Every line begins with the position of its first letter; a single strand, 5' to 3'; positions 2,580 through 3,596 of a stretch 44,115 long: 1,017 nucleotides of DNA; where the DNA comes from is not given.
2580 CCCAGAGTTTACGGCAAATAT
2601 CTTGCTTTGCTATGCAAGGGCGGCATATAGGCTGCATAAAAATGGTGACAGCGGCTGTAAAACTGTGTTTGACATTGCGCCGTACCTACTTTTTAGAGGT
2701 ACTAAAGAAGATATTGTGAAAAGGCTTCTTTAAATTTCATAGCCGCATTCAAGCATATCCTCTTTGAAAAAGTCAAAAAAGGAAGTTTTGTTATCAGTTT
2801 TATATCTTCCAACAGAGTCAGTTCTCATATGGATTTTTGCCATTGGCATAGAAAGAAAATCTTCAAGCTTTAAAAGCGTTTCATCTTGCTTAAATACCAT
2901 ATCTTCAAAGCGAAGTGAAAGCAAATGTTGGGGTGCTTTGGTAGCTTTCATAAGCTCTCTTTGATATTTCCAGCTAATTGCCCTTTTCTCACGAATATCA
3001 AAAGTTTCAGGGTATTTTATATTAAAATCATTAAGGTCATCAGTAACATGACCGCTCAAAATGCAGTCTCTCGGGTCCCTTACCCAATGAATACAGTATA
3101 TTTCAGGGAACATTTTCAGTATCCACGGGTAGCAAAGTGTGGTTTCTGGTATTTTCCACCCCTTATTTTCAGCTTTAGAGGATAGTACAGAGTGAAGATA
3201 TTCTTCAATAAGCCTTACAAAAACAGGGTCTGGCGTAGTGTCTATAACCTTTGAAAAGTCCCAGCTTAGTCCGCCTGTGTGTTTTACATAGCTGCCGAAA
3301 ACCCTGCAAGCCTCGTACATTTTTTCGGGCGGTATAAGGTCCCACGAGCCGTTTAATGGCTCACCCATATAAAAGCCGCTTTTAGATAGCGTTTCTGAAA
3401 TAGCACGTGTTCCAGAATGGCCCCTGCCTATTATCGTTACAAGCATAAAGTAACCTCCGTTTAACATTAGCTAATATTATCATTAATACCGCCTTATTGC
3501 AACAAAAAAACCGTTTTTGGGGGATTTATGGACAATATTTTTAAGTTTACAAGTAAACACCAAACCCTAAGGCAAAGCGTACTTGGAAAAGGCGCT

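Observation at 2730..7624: Stand-alone sulfation module: a small cytoplasmic sulfotransferase divergent from a complete PAPS-synthesis and PAP-recycling operon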

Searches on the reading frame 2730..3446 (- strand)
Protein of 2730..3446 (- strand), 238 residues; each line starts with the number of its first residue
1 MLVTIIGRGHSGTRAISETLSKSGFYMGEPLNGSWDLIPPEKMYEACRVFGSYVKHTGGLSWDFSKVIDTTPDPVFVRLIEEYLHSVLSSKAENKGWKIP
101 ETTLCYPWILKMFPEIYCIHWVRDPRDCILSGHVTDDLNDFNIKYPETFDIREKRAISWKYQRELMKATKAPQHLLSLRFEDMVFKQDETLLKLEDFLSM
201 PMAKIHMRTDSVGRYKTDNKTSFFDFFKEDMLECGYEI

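Call 3: search_protein_families(library=pfam, proteins=[window:2730-3446:-], max_evalue=0.01)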
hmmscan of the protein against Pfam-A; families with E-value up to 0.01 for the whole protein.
window:2730-3446:- (238 aa): 2 families
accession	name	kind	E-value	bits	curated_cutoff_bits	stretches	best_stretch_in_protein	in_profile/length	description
PF13469.12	Sulfotransfer_3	-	1.8e-11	45.1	27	1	77-202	79-214/216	Sulfotransferase family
PF00685.33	Sulfotransfer_1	-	4.8e-05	23.3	22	1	5-203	6-184/255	Sulfotransferase domain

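Call 4: search_protein_families(library=ncbifam, proteins=[window:2730-3446:-], max_evalue=0.01)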
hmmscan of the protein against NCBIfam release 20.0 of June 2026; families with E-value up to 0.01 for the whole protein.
window:2730-3446:- (238 aa): 0 families

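Call 8: find_homologous_proteins(query=window:2730-3446:-, max_evalue=0.001)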
Query window:2730-3446:- (238 aa): 3164 proteins with E <= 0.001 among 3266 candidates; the best 120 are listed.
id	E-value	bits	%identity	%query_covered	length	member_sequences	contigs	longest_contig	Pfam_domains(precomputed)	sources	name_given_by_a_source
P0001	1.7e-163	560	100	100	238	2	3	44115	PF13469.13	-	-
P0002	9.4e-148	508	90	100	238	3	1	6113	PF13469.13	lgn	-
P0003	4.6e-140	483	87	100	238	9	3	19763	PF13469.13,PF00685.34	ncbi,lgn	-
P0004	1.0e-133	462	82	99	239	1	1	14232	PF13469.13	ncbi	-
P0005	1.2e-133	462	82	100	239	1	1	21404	PF13469.13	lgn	-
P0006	3.0e-131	454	81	100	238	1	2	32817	PF13469.13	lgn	-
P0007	1.4e-128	445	80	99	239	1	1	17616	PF13469.13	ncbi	-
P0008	9.0e-128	443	78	100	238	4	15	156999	PF13469.13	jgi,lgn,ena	-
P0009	4.8e-126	437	76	100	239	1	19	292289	PF13469.13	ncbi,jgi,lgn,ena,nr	ncbi:MAG: hypothetical protein BWY46_00381 [Firmicutes bacterium ADurb.Bin300]|jgi:hypothetical prot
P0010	1.2e-125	436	77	100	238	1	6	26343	PF13469.13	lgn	-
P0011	2.9e-125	434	77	100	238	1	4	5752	PF13469.13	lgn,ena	-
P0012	5.7e-125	434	76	100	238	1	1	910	PF13469.13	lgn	-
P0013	5.7e-125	434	77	100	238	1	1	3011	PF13469.13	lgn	-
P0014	5.8e-125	434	76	100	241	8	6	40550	PF13469.13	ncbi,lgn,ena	-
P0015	8.4e-125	433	77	100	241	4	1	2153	PF13469.13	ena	-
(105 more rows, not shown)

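Call 9: search_solved_structures(query=window:2730-3446:-, max_evalue=1, show_alignments=2)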
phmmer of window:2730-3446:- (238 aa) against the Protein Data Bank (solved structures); distinct sequences matched with E-value up to 1: 1.
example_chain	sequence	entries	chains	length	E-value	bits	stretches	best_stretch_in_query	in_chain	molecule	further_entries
3lm7_A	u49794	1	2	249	0.37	13.2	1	30-95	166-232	putative 4-Hydroxy-2-oxoglutarate aldolase / 2-dehydro-3-deoxyphosphogluconate aldolase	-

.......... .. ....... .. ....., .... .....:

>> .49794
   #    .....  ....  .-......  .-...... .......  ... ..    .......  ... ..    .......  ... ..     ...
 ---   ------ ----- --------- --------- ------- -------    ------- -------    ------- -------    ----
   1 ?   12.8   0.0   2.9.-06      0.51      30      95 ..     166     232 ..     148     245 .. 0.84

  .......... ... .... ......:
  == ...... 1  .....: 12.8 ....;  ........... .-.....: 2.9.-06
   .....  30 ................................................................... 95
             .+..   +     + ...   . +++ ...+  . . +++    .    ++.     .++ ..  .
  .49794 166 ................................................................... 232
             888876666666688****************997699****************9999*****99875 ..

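Call 12: find_related_loci(query=A1, collection=genome_contigs, flank=10000)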
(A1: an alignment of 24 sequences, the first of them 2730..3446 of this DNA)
Query A1 (238 aa) in genome_contigs; peptide patterns used: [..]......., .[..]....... (x = any residue, [..] = any of these).
599 stretches matched a pattern (row limit reached: there are more); 544 encode a relative of the query (tblastn E <= 1e-3); the best 80 are kept; 80 distinct loci.
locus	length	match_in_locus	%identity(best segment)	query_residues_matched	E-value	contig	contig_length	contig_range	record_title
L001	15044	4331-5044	90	1-238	7e-149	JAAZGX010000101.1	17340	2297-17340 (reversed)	MAG: Clostridiales bacterium isolate AS15tlH2ME_110 33439_AS15, whole genome shotgun sequence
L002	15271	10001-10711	87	1-237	1e-141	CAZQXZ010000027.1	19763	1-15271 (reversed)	MAG TPA_asm: uncultured Eubacteriales bacterium isolate binchicken_co39_180 genome assembly, contig: NODE_6681_length_19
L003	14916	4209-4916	80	1-236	5e-130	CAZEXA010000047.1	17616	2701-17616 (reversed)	MAG TPA_asm: uncultured Eubacteriales bacterium isolate SRP192927_co3_117 genome assembly, contig: NODE_7103_length_1761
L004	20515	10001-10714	76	1-238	6e-129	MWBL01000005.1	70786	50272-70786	MAG: Firmicutes bacterium ADurb.Bin300 BWY46_contig000005, whole genome shotgun sequence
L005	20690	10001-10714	77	1-238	5e-128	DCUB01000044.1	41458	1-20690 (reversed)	MAG TPA_asm: Ruminococcaceae bacterium UBA1425 UBA1425_contig_9922, whole genome shotgun sequence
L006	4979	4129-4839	76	1-237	6e-126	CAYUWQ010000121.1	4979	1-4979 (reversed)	MAG TPA_asm: uncultured Eubacteriales bacterium isolate SRP294416_co1_216 genome assembly, contig: NODE_41269_length_497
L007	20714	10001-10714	75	1-238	7e-125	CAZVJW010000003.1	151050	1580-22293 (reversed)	MAG TPA_asm: uncultured Eubacteriales bacterium isolate SRP192927_co4_831 genome assembly, contig: NODE_57_length_151050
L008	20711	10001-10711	75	1-237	4e-124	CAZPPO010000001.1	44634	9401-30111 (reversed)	MAG TPA_asm: uncultured Eubacteriales bacterium isolate SRP192927_co6_799 genome assembly, contig: NODE_1241_length_4463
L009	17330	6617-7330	76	1-238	1e-123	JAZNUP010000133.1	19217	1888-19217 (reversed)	MAG: Acutalibacteraceae bacterium isolate T1900044797_TS20190263.MAGScoT_cleanbin_000010 SGB_2685_k141_315946, whole gen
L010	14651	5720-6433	76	1-238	3e-123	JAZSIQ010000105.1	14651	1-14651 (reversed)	MAG: Acutalibacteraceae bacterium isolate T1900044569_TS20190035.MAGScoT_cleanbin_000021 SGB_428_k141_2917192, whole gen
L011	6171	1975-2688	74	1-238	4e-122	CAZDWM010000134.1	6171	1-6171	MAG TPA_asm: uncultured Eubacteriales bacterium isolate SRP192927_co3_265 genome assembly, contig: NODE_36728_length_617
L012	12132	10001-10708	76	1-236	4e-122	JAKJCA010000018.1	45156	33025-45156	MAG: Bacillota bacterium isolate UR.bin57 UR_contig_1646, whole genome shotgun sequence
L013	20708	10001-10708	73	1-236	3e-121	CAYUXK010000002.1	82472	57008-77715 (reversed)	MAG TPA_asm: uncultured Clostridium sp. isolate SRP192927_co4_1110 genome assembly, contig: NODE_278_length_82472_cov_17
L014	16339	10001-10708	74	1-236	5e-121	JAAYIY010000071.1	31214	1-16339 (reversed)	MAG: Clostridiales bacterium isolate AS10tlH2TH_171 373300_AS10, whole genome shotgun sequence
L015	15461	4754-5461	73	1-236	1e-120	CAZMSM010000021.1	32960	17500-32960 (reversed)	MAG TPA_asm: uncultured Eubacteriales bacterium isolate SRP192927_co5_942 genome assembly, contig: NODE_1254_length_3296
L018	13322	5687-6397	70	1-237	2e-116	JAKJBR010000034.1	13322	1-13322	MAG: Bacillota bacterium isolate UR.bin177 UR_contig_12870, whole genome shotgun sequence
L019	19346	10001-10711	70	1-237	8e-116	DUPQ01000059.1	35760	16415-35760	MAG TPA_asm: Clostridiaceae bacterium isolate AS08sgBPME_331 204391_AS08, whole genome shotgun sequence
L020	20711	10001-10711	69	1-237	1e-115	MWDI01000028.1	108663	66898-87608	MAG: Firmicutes bacterium ADurb.Bin146 BWX97_contig000028, whole genome shotgun sequence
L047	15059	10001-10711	66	1-237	4e-105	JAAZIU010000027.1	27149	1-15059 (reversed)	MAG: Clostridiales bacterium isolate AS21ysBPME_12 172215_AS21, whole genome shotgun sequence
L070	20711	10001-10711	59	1-237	2e-97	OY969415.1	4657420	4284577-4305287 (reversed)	MAG: uncultured Armatimonadetes bacterium isolate MFD00905.bin.2.19 genome assembly, chromosome: 1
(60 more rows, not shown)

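Call 20: predict_structure(alignment_id=A1)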
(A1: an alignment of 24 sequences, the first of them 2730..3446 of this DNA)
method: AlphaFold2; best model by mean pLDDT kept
length: 238 residues; sequences in the alignment: 24
mean_pLDDT: 92.2   pTM: 0.88
mean pLDDT of the five models: 92.2, 91.6, 91.4, 91.2, 88.6
residues with pLDDT >= 90: 185; 70-90: 51; 50-70: 2; < 50: 0
segments of 3 or more residues with pLDDT < 50: none
pLDDT, mean of each block of 10 residues (from residue 1): 86 89 95 86 96 96 96 98 96 89 90 95 90 87 94 93 94 94 95 97 92 89 91 84
secondary structure, 60 per line:
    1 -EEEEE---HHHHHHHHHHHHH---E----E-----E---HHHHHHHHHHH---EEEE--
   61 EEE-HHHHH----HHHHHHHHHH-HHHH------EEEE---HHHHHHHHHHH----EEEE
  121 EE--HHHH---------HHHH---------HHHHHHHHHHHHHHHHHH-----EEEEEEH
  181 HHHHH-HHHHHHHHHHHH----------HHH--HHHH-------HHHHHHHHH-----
elements in order: E2-6 H10-22 H41-51 E55-58 E61-63 H65-69 H74-83 H85-88 E95-98 H102-112 E117-122 H125-128 H138-141 H151-168 E174-179 H180-185 H187-198 H214-217 H225-233

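Call 24: fold_search(model_id=the predicted structure, library=pdb)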
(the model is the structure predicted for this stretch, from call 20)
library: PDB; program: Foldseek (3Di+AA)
matches with E <= 10: 901; with E <= 0.001: 22
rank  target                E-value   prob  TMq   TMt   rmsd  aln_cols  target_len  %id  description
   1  3rnl                  1.2e-05  1.00  0.49  0.48   9.0       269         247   13  Crystal Structure of Sulfotransferase from Alicyclobacillus acidocaldarius (released 2011-06-29)
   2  5wrj_A                4.8e-05  1.00  0.54  0.48   9.9       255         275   14  Crystal structure of human tyrosylprotein sulfotransferase-1 complexed with PAP and gastrin peptide (released 2017-09-06)
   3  3ap1_A                6.8e-05  1.00  0.54  0.45   6.9       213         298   17  Crystal structure of human tyrosylprotein sulfotransferase-2 complexed with PAP and C4 peptide (released 2011-10-26)
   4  9wwe                  1.2e-04  1.00  0.54  0.44   6.9       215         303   17  Crystal structure of human tyrosylprotein sulfotransferase 2 (TPST2) in cation-bound state (released 2025-12-31)
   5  3ap3_B                1.5e-04  1.00  0.50  0.42   9.4       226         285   16  Crystal structure of human tyrosylprotein sulfotransferase-2 complexed with PAP (released 2011-10-26)
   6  3ap3_C                1.6e-04  1.00  0.53  0.45   9.2       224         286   19  Crystal structure of human tyrosylprotein sulfotransferase-2 complexed with PAP (released 2011-10-26)
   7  3ap2_A                1.7e-04  1.00  0.54  0.44   6.9       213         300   17  Crystal structure of human tyrosylprotein sulfotransferase-2 complexed with PAP,C4 peptide, and phosphate ion (released 2011-10-26)
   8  4gbm                  2.4e-04  1.00  0.60  0.52   9.9       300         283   12  Sulfotransferase Domain from the Curacin Biosynthetic Pathway (released 2012-10-17)
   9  4ifb_B                3.2e-04  1.00  0.40  0.36  13.8       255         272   13  Crystal structure of SULT 2A1 LLGG mutant with PAPS (released 2013-02-06)
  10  2qp4                  3.2e-04  1.00  0.40  0.35  14.2       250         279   15  Identification and Characterization of Two Amino Acids Critical for the Substrate Inhibition of SULT2A1 (released 2008-07-29)
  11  3ap1_B                3.4e-04  1.00  0.54  0.44   6.0       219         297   19  Crystal structure of human tyrosylprotein sulfotransferase-2 complexed with PAP and C4 peptide (released 2011-10-26)
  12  5wrj_C                3.8e-04  1.00  0.50  0.45   8.2       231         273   15  Crystal structure of human tyrosylprotein sulfotransferase-1 complexed with PAP and gastrin peptide (released 2017-09-06)
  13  5wri_A                4.0e-04  1.00  0.50  0.44  10.6       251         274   14  Crystal structure of human tyrosylprotein sulfotransferase-1 complexed with PAP and C4 peptide (released 2017-09-13)
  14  3uan_B                4.5e-04  0.99  0.40  0.38  12.3       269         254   13  Crystal structure of 3-O-sulfotransferase (3-OST-1) with bound PAP and heptasaccharide substrate (released 2012-04-04)
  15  3ap2_B                4.8e-04  1.00  0.53  0.44   8.4       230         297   17  Crystal structure of human tyrosylprotein sulfotransferase-2 complexed with PAP,C4 peptide, and phosphate ion (released 2011-10-26)
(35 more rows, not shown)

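Call 33: search_protein_families(library=pfam, proteins=[L070:4076-5020:+, L070:5111-6091:-, L070:6431-7618:+, L070:11795-12862:+, L070:12872-14185:+, L070:14185-15360:+, L070:15497-16573:-, L019:10705-12639:-, L019:17232-18635:+, L019:5632-6417:-], max_evalue=0.001)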
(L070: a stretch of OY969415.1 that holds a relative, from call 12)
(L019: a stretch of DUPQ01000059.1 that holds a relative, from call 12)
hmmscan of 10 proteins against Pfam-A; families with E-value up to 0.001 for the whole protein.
L070:4076-5020:+ (314 aa): 3 families
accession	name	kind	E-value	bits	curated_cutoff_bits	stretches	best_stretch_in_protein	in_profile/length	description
PF12833.13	HTH_18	-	1.3e-18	67.5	33.6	1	220-298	2-80/80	Helix-turn-helix domain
PF00165.29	HTH_AraC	-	2.8e-13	50.1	26.6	2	267-297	13-42/42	Bacterial regulatory helix-turn-helix proteins, AraC family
PF07883.17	Cupin_2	-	0.00017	21.7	27.2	1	49-104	15-70/70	Cupin domain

L070:5111-6091:- (326 aa): 2 families
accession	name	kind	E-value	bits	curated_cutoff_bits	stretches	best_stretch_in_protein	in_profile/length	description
PF07963.17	N_methyl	-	6.4e-11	41.8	21.2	1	3-29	1-27/27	Prokaryotic N-terminal methylation motif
PF07596.16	SBP_bac_10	-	1.6e-08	35.4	23.3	1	34-70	2-37/268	Protein of unknown function (DUF1559)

L070:6431-7618:+ (395 aa): 3 families
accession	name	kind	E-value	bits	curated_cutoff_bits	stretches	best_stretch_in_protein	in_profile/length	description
PF01408.29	GFO_IDH_MocA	-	2e-24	87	24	1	69-190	1-118/120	Oxidoreductase family, NAD-binding Rossmann fold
PF22725.1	GFO_IDH_MocA_C3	-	6.5e-19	68.6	27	1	201-311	2-123/124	GFO/IDH/MocA C-terminal domain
PF02894.22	GFO_IDH_MocA_C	-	3.1e-09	37.4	22.9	1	204-393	1-216/218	Oxidoreductase family, C-terminal alpha/beta domain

L070:11795-12862:+ (355 aa): 1 family
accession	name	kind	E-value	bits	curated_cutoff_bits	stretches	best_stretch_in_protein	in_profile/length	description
PF02615.19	Ldh_2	-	2.2e-94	316.7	38.8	1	12-339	3-332/333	Malate/L-lactate dehydrogenase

L070:12872-14185:+ (437 aa): 0 families

L070:14185-15360:+ (391 aa): 0 families

L070:15497-16573:- (358 aa): 1 family
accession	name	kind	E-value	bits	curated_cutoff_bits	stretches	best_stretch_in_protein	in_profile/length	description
PF21346.3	PcRGLX_3rd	-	1.9e-30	107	23.8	1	8-145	52-177/411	PcRGLX-like protein C-terminal alpha/alpha toroid domain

L019:10705-12639:- (644 aa): 1 family
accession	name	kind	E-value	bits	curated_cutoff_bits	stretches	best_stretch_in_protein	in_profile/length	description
PF01663.27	Phosphodiest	-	2.4e-28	100.2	23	2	16-122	2-107/342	Type I phosphodiesterase / nucleotide pyrophosphatase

L019:17232-18635:+ (467 aa): 3 families
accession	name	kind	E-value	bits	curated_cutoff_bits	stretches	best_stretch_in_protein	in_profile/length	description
PF00884.28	Sulfatase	-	1.9e-42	146.1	25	1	5-344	1-298/301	Sulfatase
PF16347.10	SGSH_C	-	5.5e-22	79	29.3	1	289-442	1-150/154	N-sulphoglucosamine sulphohydrolase, C-terminal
PF01663.27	Phosphodiest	-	8.3e-05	22.8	23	0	252-285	187-220/342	Type I phosphodiesterase / nucleotide pyrophosphatase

L019:5632-6417:- (261 aa): 1 family
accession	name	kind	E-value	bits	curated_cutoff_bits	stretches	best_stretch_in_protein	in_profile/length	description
PF01925.25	TauE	-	4.8e-38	131.6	32.6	1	22-253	2-236/237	Sulfite exporter TauE/SafE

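Call 57: search_solved_structures(query=A1, max_evalue=1, show_alignments=3)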
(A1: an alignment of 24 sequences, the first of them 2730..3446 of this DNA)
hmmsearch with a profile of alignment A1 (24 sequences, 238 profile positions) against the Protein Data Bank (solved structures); distinct sequences matched with E-value up to 1: 10.
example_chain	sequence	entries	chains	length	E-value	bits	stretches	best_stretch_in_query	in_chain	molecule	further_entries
4gbm_A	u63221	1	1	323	0.0024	20.6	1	112-202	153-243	CurM Sulfotransferase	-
9wp1_A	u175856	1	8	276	0.004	19.8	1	107-208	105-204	Protein-tyrosine sulfotransferase 1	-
5wrj_A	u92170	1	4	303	0.0049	19.6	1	107-208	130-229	Protein-tyrosine sulfotransferase 1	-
5wri_A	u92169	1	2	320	0.0055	19.4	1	107-208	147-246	Protein-tyrosine sulfotransferase 1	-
9wwe_A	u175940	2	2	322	0.052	16.2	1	105-209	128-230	Protein-tyrosine sulfotransferase 2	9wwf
3ap1_A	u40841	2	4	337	0.057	16.1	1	105-209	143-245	Protein-tyrosine sulfotransferase 2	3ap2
3ap3_A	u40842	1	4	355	0.062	16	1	105-209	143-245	Protein-tyrosine sulfotransferase 2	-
1pjb_A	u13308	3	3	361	0.22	14.2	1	55-116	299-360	L-ALANINE DEHYDROGENASE | PROTEIN (L-ALANINE DEHYDROGENASE)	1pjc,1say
8fni_9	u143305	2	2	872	0.25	14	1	149-224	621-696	RNA-editing substrate-binding complex protein 9 (RESC9)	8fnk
4gox_A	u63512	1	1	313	0.59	12.8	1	112-205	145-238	Polyketide synthase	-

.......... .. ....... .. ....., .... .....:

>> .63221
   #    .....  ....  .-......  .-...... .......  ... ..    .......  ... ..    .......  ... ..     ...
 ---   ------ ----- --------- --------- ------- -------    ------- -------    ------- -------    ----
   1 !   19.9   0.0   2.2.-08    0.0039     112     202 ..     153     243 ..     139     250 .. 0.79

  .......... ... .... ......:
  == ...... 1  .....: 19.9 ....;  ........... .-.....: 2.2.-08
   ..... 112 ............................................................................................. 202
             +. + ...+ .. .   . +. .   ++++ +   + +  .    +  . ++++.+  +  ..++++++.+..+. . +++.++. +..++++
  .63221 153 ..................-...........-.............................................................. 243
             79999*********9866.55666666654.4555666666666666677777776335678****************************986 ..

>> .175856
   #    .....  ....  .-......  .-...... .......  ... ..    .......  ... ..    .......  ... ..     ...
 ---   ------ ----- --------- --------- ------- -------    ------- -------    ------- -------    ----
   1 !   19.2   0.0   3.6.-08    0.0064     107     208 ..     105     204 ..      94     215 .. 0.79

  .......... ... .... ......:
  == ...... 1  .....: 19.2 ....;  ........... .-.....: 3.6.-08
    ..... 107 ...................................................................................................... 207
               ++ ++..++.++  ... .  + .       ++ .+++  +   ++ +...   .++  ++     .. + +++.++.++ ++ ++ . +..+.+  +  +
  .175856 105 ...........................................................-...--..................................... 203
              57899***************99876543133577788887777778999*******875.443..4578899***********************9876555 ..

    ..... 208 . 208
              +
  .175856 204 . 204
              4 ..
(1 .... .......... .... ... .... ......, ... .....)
